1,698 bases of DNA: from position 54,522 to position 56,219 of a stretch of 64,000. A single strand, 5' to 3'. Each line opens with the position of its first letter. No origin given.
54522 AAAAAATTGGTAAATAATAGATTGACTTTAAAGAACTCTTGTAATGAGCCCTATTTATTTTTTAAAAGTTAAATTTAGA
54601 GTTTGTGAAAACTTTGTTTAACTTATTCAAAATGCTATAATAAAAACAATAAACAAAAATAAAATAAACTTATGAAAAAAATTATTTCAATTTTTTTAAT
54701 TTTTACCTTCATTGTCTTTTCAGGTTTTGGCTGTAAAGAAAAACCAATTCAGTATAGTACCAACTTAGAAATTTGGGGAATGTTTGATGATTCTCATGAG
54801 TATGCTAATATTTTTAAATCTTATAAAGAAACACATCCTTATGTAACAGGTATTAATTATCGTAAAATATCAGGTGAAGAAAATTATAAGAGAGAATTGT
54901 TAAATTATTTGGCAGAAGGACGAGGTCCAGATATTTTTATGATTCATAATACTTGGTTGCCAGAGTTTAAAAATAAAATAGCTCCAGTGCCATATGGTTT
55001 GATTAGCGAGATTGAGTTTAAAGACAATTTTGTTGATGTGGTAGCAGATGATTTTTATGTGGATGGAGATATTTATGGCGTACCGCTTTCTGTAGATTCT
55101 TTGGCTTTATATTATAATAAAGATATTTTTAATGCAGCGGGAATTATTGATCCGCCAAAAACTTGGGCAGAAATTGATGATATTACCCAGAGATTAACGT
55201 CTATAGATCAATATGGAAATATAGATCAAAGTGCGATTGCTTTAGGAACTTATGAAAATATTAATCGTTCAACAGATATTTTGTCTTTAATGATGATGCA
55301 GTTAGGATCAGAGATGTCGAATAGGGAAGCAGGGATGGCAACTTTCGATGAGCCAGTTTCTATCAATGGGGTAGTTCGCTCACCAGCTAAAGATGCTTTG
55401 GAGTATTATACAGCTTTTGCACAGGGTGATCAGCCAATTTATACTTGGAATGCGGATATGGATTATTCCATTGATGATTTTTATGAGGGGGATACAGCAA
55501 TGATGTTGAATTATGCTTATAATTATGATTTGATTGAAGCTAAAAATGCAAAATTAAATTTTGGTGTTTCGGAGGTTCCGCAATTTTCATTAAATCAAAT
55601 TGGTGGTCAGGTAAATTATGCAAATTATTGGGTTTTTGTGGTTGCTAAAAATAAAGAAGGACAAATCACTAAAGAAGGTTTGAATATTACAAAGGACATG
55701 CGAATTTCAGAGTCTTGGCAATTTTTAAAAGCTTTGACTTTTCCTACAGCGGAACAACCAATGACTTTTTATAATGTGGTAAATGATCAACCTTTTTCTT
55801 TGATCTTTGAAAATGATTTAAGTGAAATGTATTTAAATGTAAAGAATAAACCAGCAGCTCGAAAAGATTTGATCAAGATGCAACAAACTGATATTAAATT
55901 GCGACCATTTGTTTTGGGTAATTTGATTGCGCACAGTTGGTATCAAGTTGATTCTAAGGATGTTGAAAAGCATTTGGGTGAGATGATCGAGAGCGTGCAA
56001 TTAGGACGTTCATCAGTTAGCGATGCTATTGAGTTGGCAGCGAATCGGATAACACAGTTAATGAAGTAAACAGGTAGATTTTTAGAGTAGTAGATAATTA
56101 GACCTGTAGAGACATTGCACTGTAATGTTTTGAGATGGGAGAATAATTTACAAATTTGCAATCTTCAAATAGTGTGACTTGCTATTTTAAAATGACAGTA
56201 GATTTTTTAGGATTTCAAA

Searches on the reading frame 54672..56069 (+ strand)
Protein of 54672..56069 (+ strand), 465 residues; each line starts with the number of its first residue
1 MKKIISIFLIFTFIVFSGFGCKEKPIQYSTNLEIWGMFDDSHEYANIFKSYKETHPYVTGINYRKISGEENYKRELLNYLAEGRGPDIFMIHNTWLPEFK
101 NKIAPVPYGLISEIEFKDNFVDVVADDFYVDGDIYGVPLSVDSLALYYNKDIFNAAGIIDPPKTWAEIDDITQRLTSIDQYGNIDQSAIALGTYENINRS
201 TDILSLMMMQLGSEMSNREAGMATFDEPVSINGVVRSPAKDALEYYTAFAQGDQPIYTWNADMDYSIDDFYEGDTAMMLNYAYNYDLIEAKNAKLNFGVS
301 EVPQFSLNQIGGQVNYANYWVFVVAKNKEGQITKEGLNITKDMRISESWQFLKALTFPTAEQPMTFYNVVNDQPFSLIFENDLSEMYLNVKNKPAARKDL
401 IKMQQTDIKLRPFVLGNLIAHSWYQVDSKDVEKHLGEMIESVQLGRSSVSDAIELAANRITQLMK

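Call 33: search_protein_families(library=pfam, proteins=[window:54672-56069:+], max_evalue=0.00001)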
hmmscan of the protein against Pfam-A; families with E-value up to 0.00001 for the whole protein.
window:54672-56069:+ (465 aa): 1 family
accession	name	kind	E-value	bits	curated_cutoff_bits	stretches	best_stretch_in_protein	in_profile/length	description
PF01547.30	SBP_bac_1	-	1.5e-22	81.4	26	1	61-360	26-305/307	Bacterial extracellular solute-binding protein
